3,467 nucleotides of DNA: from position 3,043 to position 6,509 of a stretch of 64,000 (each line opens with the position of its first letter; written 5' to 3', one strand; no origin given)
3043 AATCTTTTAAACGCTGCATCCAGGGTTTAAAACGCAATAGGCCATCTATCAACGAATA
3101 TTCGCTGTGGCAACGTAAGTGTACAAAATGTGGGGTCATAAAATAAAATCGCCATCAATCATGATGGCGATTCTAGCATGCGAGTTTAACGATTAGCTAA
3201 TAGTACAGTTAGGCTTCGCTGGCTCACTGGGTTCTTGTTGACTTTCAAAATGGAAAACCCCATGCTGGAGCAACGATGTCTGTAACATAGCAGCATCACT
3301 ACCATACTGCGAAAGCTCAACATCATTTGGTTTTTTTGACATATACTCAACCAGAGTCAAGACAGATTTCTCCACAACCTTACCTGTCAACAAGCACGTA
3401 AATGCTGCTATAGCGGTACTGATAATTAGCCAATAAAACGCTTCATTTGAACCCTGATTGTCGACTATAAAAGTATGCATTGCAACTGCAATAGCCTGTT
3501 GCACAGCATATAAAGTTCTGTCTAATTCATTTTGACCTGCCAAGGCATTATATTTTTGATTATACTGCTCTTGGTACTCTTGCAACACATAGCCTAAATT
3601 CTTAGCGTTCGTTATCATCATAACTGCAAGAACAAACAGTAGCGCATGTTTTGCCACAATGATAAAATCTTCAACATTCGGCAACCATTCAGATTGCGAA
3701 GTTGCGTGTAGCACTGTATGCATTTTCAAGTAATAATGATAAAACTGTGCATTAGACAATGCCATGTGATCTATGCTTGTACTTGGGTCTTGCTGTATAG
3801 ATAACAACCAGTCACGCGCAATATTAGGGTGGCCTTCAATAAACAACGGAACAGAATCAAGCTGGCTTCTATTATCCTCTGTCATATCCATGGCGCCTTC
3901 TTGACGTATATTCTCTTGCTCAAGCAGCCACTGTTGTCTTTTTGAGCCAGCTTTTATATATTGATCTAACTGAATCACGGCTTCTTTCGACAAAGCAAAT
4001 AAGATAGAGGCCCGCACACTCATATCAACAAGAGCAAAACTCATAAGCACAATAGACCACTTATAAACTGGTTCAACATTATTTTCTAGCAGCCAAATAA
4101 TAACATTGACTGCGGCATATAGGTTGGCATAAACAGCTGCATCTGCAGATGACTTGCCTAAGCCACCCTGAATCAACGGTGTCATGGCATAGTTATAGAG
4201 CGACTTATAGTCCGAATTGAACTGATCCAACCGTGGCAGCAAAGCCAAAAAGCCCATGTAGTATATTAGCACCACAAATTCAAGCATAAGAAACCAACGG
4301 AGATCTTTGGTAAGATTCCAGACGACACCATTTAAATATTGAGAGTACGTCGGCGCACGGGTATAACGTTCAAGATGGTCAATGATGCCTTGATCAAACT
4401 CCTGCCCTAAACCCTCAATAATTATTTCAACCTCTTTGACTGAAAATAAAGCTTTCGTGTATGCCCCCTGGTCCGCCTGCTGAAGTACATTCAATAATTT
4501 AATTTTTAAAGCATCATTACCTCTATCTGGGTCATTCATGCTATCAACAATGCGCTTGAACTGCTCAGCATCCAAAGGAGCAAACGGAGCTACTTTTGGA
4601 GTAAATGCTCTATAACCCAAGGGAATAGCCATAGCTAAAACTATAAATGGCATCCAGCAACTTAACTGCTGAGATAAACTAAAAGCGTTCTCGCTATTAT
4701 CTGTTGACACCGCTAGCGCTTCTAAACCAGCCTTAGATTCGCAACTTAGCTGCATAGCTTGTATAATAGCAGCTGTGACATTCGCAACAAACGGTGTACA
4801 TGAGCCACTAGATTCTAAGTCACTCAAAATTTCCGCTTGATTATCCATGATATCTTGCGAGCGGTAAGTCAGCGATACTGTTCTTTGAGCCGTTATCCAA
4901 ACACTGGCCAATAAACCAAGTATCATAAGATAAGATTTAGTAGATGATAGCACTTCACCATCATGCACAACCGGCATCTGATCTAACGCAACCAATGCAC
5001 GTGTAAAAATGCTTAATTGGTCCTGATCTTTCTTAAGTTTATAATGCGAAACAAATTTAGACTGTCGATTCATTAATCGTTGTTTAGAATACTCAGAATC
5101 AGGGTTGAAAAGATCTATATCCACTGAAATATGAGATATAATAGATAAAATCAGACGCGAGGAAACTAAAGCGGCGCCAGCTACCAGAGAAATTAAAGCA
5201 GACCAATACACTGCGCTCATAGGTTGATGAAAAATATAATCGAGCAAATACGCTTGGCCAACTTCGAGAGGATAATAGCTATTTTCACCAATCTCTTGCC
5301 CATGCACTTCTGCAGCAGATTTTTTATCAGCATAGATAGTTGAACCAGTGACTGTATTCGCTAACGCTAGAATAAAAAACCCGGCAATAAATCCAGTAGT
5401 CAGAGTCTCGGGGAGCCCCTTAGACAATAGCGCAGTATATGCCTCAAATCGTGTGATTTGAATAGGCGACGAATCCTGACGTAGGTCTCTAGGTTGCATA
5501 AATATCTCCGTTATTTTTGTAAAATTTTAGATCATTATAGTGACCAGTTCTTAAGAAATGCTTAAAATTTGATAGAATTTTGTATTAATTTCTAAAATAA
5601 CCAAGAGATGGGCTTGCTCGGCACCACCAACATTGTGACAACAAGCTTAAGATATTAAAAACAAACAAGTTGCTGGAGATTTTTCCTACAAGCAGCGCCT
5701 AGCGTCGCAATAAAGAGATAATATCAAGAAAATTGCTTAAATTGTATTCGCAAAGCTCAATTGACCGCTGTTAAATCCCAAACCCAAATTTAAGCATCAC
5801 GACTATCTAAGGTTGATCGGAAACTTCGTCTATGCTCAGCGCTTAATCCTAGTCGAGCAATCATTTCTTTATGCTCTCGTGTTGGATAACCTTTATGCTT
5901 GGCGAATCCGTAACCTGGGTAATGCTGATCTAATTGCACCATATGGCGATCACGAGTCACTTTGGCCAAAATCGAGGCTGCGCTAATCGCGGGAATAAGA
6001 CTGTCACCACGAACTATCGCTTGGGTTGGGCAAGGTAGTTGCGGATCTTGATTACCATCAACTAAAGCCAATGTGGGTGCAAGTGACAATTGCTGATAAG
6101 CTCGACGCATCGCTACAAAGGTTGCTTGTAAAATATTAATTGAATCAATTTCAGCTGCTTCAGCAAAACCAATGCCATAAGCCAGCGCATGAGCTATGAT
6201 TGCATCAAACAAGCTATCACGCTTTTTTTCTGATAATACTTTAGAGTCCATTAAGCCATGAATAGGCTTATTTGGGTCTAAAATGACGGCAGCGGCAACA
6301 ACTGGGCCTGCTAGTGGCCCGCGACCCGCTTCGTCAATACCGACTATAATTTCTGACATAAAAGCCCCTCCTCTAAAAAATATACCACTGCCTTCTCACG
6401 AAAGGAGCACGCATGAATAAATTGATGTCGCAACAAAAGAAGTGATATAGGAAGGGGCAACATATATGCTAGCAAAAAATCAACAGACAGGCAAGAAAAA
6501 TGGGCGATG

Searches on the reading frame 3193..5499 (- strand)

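Call 3: search_protein_families(library=pfam, proteins=[window:3193-5499:-], max_evalue=1)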
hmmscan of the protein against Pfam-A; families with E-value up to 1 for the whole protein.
window:3193-5499:- (768 aa): 1 family
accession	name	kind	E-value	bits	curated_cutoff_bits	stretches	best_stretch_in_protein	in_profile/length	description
PF24838.2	8xMP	-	0.34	11.2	30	1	670-710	6-46/136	Octameric membrane protein family (8xMP)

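Call 4: search_protein_families(library=ncbifam, proteins=[window:3193-5499:-], max_evalue=1)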
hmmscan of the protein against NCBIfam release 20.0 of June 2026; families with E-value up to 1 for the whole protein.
window:3193-5499:- (768 aa): 2 families
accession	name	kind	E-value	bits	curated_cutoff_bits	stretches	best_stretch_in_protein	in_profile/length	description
TIGR00883.1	2A0106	subfamily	0.014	14.5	443.45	1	608-705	211-311/400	metabolite/H+ symporter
NF009312.0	PRK12672.1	subfamily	0.25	11.5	122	0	665-711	46-92/122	putative monovalent cation/H+ antiporter subunit G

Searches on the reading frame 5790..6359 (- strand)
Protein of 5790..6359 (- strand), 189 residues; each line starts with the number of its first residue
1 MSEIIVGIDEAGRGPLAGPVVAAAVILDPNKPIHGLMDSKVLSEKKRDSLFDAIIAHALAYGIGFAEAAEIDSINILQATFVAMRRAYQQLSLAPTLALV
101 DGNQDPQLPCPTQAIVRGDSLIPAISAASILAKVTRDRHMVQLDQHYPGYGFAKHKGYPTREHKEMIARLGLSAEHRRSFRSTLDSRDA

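Call 3: search_protein_families(library=pfam, proteins=[window:5790-6359:-], max_evalue=1)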
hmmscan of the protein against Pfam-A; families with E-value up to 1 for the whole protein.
window:5790-6359:- (189 aa): 1 family
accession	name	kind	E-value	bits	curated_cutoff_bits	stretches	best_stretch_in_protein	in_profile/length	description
PF01351.25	RNase_HII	-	2.6e-43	148.7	25.8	1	6-181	1-197/199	Ribonuclease HII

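Call 4: search_protein_families(library=ncbifam, proteins=[window:5790-6359:-], max_evalue=1)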
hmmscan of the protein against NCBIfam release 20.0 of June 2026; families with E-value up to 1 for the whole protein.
window:5790-6359:- (189 aa): 11 families
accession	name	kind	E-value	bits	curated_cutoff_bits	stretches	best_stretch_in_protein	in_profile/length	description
NF000596.1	PRK00015.1-4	equivalog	3.4e-81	271.6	251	1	5-182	2-179/186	ribonuclease HII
NF000595.1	PRK00015.1-3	equivalog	3.6e-74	248.9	167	1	3-182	2-183/188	ribonuclease HII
NF000594.1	PRK00015.1-1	equivalog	1e-69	235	243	1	3-181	69-246/251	ribonuclease HII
NF010537.0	PRK13925.1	equivalog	1.1e-60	204.7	252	1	2-185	9-197/200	ribonuclease HII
NF010538.0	PRK13926.1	equivalog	5.7e-57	193.3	285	1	5-181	24-199/213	ribonuclease HII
NF000598.1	PRK00015.2-2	equivalog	8e-57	192.2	273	1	5-181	22-201/203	ribonuclease HII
NF000600.1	PRK00015.2-4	equivalog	4.3e-53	180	364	1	5-181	30-208/212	ribonuclease HII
NF011119.0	PRK14550.1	equivalog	2.6e-26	92.9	350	1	5-181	2-186/204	ribonuclease HII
TIGR00729.1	TIGR00729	equivalog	2.6e-19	70.1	123.3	1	5-151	1-168/207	ribonuclease HII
NF046056.1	BPTD_3102_fam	hypoth_equivalog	0.0011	18.8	200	1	23-101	100-181/207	BPTD_3102 family carboxylase-like protein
TIGR00716.1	rnhC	equivalog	0.017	14.5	161.2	1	5-57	83-139/284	ribonuclease HIII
